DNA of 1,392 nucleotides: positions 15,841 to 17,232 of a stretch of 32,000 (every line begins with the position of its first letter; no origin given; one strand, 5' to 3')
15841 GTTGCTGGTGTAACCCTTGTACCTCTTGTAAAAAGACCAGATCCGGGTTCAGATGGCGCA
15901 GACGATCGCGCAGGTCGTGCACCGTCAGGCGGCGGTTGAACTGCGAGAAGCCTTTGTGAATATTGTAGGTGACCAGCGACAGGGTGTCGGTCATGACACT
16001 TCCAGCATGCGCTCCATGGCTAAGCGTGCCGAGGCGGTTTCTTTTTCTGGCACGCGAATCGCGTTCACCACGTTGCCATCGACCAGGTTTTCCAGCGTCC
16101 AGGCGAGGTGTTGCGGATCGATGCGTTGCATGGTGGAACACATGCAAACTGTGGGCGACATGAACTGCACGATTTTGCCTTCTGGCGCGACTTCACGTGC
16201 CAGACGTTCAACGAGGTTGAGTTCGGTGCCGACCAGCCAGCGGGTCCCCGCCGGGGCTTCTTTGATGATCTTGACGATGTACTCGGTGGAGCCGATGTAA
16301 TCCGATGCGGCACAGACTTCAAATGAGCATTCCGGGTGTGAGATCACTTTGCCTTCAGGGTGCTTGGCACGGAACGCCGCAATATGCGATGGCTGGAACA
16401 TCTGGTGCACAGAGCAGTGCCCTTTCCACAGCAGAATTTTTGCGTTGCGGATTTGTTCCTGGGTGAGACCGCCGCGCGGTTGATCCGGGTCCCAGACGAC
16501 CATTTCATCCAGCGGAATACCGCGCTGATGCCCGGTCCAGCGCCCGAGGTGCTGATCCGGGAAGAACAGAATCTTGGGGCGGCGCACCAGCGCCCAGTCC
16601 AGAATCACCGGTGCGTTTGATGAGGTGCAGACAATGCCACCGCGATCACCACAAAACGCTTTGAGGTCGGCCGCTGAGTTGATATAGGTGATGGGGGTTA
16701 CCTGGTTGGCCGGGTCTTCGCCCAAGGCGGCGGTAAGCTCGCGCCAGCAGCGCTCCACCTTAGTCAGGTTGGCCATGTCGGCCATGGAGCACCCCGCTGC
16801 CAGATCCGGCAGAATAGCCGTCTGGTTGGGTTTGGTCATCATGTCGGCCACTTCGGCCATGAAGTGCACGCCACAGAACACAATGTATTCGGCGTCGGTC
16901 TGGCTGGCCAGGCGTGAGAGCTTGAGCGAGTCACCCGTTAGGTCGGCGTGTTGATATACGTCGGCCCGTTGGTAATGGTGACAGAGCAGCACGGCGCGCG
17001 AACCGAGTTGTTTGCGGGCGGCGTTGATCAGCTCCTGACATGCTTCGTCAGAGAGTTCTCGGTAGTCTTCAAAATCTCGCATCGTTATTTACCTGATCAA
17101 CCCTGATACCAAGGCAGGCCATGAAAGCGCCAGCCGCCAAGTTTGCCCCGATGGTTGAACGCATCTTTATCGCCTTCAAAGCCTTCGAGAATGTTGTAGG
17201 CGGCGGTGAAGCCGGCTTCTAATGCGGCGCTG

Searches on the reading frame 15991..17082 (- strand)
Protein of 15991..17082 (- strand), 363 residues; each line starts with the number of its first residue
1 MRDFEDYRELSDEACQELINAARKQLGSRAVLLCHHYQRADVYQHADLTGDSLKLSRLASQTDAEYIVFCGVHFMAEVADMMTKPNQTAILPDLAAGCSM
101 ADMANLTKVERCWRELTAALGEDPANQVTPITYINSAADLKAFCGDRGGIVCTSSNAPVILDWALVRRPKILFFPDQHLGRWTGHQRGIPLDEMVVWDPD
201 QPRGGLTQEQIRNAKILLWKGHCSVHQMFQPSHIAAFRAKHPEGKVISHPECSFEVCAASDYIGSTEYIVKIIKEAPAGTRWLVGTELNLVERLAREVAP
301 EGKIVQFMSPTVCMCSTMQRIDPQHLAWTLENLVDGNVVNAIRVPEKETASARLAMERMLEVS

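Call 47: find_encoding_contigs(protein=window:15991-17082:-, flank=10000, max_places=10)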
Protein window:15991-17082:- (363 aa): 4 contigs read that carry it; 2 places shown.
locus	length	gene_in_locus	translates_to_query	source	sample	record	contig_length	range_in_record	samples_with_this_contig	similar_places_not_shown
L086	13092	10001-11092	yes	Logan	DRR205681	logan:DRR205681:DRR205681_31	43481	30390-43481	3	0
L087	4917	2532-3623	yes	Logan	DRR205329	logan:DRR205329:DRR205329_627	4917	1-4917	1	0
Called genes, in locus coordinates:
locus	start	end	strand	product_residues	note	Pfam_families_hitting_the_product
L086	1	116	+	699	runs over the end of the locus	PF02092:tRNA_synt_2f, PF05746:DALR_1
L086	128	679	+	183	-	PF08645:PNK3P, PF13344:Hydrolase_6 (faint), PF13419:HAD_2 (faint), PF00702:Hydrolase, PF13242:Hydrolase_like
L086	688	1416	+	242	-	PF01553:Acyltransferase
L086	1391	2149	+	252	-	PF01863:YgjP-like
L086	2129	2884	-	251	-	PF03309:Pan_kinase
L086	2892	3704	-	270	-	PF03099:BPL_LplA_LipB, PF02237:BPL_C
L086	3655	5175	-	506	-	PF00072:Response_reg, PF00158:Sigma54_activat, PF14532:Sigma54_activ_2, PF07728:AAA_5, PF25601:AAA_lid_14, PF02954:HTH_8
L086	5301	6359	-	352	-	PF00989:PAS, PF08448:PAS_4 (weak), PF13426:PAS_9 (weak), PF00512:HisKA, PF02518:HATPase_c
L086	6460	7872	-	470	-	PF03951:Gln-synt_N, PF00120:Gln-synt_C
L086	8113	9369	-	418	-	PF01545:Cation_efflux, PF16916:ZT_dimer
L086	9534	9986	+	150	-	PF00581:Rhodanese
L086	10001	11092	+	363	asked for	PF02445:NadA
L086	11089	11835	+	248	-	PF03372:Exo_endo_phos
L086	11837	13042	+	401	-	PF13091:PLDc_2, PF00614:PLDc (faint), PF13091:PLDc_2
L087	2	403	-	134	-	?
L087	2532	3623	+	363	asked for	PF02445:NadA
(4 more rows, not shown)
